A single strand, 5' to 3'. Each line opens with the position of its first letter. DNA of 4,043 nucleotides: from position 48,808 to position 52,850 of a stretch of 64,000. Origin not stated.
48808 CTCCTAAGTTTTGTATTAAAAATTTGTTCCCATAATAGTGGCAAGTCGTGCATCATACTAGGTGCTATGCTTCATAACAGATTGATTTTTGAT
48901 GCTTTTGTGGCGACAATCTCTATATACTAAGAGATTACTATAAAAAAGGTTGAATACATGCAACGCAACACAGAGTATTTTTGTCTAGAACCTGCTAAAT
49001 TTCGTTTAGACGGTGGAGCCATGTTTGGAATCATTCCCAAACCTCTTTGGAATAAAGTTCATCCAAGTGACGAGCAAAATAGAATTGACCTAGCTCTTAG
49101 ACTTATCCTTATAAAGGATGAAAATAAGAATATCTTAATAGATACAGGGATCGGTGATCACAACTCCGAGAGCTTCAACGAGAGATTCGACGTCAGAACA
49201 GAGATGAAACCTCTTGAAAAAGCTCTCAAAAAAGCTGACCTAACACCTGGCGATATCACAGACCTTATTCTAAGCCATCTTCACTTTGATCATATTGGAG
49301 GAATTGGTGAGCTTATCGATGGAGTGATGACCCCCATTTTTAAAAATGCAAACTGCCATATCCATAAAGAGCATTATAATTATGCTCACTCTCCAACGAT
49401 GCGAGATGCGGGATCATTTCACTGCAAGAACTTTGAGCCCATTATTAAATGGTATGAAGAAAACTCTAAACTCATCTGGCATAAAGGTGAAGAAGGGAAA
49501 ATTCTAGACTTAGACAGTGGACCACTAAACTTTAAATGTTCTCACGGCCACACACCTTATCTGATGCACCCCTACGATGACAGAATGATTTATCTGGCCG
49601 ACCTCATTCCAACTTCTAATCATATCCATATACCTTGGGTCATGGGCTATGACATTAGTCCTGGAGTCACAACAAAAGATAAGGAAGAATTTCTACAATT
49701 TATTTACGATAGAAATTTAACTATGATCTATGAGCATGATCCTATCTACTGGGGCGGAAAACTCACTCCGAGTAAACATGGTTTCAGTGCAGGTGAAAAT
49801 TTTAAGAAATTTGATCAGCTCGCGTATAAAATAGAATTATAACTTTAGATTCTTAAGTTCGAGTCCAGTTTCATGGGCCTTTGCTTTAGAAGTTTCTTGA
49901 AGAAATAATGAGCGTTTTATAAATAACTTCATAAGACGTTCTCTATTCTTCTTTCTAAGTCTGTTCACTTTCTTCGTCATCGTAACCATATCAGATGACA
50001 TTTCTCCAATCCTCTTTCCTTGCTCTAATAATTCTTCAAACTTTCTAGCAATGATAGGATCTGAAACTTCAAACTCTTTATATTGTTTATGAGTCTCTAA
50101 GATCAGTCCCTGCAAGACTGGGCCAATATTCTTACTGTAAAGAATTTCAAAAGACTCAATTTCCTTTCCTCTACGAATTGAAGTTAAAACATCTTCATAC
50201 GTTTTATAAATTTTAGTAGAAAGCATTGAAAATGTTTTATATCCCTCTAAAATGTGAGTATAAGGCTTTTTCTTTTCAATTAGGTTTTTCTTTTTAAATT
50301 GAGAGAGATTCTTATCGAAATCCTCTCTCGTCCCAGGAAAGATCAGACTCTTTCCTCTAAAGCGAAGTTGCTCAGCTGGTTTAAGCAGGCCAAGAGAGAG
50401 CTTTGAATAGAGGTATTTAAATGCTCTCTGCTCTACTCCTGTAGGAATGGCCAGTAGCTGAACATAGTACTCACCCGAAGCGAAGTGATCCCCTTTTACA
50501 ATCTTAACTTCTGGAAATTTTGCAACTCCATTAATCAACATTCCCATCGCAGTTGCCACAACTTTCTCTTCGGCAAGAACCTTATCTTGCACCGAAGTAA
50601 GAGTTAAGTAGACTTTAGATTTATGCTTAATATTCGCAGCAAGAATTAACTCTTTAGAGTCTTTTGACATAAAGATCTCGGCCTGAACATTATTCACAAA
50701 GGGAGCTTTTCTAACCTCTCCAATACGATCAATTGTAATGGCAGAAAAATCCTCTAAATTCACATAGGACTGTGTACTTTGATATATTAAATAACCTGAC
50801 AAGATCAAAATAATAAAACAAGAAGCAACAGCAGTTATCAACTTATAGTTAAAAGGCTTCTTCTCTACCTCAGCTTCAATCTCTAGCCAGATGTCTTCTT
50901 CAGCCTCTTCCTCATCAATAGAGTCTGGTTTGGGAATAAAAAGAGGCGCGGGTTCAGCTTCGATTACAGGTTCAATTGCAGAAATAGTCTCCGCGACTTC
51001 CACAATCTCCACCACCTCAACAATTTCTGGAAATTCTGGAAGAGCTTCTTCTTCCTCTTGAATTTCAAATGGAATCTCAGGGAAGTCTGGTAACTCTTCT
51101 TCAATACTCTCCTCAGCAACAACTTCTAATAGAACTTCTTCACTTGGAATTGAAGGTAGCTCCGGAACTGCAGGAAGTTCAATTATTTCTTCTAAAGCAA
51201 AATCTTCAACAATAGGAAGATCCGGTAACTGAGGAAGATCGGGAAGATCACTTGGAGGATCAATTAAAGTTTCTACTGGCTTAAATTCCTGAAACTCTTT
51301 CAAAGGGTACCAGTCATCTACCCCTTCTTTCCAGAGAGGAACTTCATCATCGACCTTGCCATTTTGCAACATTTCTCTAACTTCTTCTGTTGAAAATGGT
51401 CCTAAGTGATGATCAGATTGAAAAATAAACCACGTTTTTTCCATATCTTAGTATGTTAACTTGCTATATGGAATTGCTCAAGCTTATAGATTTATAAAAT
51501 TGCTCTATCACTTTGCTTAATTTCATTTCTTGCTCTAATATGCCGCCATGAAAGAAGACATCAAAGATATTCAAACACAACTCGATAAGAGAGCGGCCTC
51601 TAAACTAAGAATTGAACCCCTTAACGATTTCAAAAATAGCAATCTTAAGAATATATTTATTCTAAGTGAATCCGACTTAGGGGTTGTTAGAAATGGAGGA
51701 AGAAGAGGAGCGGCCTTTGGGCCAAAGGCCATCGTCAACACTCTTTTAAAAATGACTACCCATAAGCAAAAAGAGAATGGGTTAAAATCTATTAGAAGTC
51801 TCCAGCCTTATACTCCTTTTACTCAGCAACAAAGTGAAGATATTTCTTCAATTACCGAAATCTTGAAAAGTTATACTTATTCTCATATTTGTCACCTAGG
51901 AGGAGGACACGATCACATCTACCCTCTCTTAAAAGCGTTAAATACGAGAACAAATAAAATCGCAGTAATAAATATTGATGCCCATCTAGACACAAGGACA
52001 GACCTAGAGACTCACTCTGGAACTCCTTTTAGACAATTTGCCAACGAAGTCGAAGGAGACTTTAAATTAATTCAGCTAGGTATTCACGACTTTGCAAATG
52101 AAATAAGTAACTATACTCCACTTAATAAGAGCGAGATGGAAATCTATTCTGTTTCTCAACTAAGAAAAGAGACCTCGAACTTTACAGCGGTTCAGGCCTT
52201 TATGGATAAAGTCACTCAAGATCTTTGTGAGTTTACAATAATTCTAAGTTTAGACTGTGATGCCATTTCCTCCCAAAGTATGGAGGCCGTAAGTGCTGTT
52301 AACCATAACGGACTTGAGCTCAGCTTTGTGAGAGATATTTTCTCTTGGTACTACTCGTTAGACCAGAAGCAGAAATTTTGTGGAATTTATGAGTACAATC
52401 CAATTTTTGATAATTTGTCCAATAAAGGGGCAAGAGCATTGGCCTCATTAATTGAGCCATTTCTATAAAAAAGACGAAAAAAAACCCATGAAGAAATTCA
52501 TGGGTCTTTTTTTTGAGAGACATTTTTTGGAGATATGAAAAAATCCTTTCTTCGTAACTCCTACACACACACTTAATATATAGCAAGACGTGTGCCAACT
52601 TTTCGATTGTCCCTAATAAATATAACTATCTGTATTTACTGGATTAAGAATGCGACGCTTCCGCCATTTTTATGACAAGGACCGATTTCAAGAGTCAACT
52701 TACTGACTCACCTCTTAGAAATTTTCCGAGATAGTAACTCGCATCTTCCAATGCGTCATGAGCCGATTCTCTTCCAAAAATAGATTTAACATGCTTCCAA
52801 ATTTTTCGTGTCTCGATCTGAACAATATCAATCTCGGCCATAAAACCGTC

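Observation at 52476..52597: Consensus sigma54 promoter firing into a terminator about 95 nt away: unannotated sRNA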

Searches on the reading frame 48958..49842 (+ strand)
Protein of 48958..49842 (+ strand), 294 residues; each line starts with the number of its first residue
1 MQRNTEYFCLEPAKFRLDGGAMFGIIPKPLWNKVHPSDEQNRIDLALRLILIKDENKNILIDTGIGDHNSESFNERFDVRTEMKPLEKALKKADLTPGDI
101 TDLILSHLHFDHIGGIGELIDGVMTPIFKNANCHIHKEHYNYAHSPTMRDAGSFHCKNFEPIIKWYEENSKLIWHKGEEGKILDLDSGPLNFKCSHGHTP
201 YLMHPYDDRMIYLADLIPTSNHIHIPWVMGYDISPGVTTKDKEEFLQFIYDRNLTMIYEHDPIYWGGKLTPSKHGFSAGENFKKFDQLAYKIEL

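Call 4: search_protein_families(library=pfam, proteins=[window:48958-49842:+])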
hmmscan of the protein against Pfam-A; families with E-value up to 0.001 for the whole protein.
window:48958-49842:+ (294 aa): 2 families
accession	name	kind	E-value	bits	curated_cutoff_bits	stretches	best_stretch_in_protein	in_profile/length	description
PF00753.33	Lactamase_B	-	4.6e-17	63.1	22.7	1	50-260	9-196/196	Metallo-beta-lactamase superfamily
PF12706.13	Lactamase_B_2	-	9.5e-05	22.5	27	1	58-122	2-53/200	Beta-lactamase superfamily domain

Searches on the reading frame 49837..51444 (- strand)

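Call 4: search_protein_families(library=pfam, proteins=[window:49837-51444:-])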
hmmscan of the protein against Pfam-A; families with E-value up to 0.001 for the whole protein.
window:49837-51444:- (535 aa): 1 family
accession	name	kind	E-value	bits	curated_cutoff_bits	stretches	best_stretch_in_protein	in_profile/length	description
PF14237.11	GYF_2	-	2.9e-12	46.6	25.8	1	5-54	1-50/50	GYF domain 2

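Call 78: search_protein_families(library=ncbifam, proteins=[window:49837-51444:-], max_evalue=0.001)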
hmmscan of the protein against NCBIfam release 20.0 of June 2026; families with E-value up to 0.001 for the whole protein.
window:49837-51444:- (535 aa): 1 family
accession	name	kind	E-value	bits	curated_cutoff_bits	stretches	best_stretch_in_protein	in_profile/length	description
NF033761.1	gliding_GltJ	equivalog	2.4e-05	23.6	450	1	4-54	149-199/671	adventurous gliding motility protein GltJ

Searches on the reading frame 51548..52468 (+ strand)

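Call 4: search_protein_families(library=pfam, proteins=[window:51548-52468:+])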
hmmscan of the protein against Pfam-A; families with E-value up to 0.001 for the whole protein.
window:51548-52468:+ (306 aa): 1 family
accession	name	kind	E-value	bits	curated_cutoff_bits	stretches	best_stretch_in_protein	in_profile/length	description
PF00491.26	Arginase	-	1.6e-29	103.7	22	1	49-303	14-275/280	Arginase family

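Call 78: search_protein_families(library=ncbifam, proteins=[window:51548-52468:+], max_evalue=0.001)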
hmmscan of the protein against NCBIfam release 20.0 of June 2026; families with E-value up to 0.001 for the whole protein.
window:51548-52468:+ (306 aa): 5 families
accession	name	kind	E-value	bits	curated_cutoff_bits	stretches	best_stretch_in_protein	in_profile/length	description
TIGR01227.1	hutG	equivalog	3.9e-33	115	229.15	1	36-305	38-305/307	formimidoylglutamase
NF010347.0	PRK13775.1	equivalog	7.4e-15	55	381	1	37-259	53-279/331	formimidoylglutamase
TIGR01230.1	agmatinase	equivalog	8.5e-12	45.3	174.3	1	52-299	29-266/275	agmatinase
TIGR01229.1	rocF_arginase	equivalog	4.3e-10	39.4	227.6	1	99-298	65-287/300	arginase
NF002564.0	PRK02190.1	subfamily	4.6e-10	39.2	302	1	52-240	49-235/307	agmatinase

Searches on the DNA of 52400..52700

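Call 16: search_rna_families(source=window, start=52400, end=52700, threshold=evalue, max_evalue=10)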
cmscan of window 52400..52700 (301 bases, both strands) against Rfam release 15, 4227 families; matches with E-value up to 10: 28.
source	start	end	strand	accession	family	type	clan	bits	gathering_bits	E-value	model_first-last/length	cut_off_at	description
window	52449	52514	+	RF00506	Thr_leader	Cis-reg; leader;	-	25.1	55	0.0089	1-118/118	no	Threonine operon leader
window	52478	52510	-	RF03535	TEG147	Cis-reg;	-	24.4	56.1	0.011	1-60/60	no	Staphylococcus aureus small RNA TEG147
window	52446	52514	+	RF02428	SpF11_sRNA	Gene; sRNA;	-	22.3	54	0.32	1-95/95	no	Streptococcus sRNA SpF11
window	52479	52511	+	RF03535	TEG147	Cis-reg;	-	21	56.1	0.09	1-60/60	no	Staphylococcus aureus small RNA TEG147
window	52456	52513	+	RF02371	PyrG_leader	Cis-reg; leader;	-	20.8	65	1.6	1-78/78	no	PyrG leader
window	52480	52513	-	RF02621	BSnc120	Gene; sRNA;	-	20.1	114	0.039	37-70/88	no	Brucella sRNA 120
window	52447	52516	+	RF02074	STnc240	Gene; sRNA;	-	19.7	55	1.5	1-77/77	no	Enterobacterial sRNA STnc240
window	52476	52522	-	RF02278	Betaproteobacteria_toxic_sRNA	Gene; sRNA;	-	18.5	50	0.18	1-64/64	no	Betaproteobacteria toxic small RNA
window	52458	52537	+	RF04128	MIR8562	Gene; miRNA;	-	18.3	211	0.31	67-176/242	no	MIR8562 microRNA precursor family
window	52468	52524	-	RF02436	SpF43_sRNA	Gene; sRNA;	-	18.1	70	0.44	1-99/99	no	Streptococcus sRNA SpF43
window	52475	52559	-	RF02449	ncr1015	Gene; sRNA;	-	17.1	60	6.2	1-121/121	no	Bacillus sRNA ncr1015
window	52439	52520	+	RF02426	SpF03_sRNA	Gene; sRNA;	-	16.6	50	8.1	1-106/106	no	Streptococcus sRNA SpF03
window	52476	52640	-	RF01470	rli38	Gene; sRNA;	-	16.3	49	7.9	1-150/150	no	Listeria sRNA rli38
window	52466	52542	-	RF01770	rimP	Cis-reg; leader;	-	16.2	47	3.3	1-102/102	no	Gammaprotebacteria rimP leader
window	52478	52511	-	RF03263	MIR861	Gene; miRNA;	-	16.1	70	2.7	1-111/111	no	MIR861 microRNA precursor family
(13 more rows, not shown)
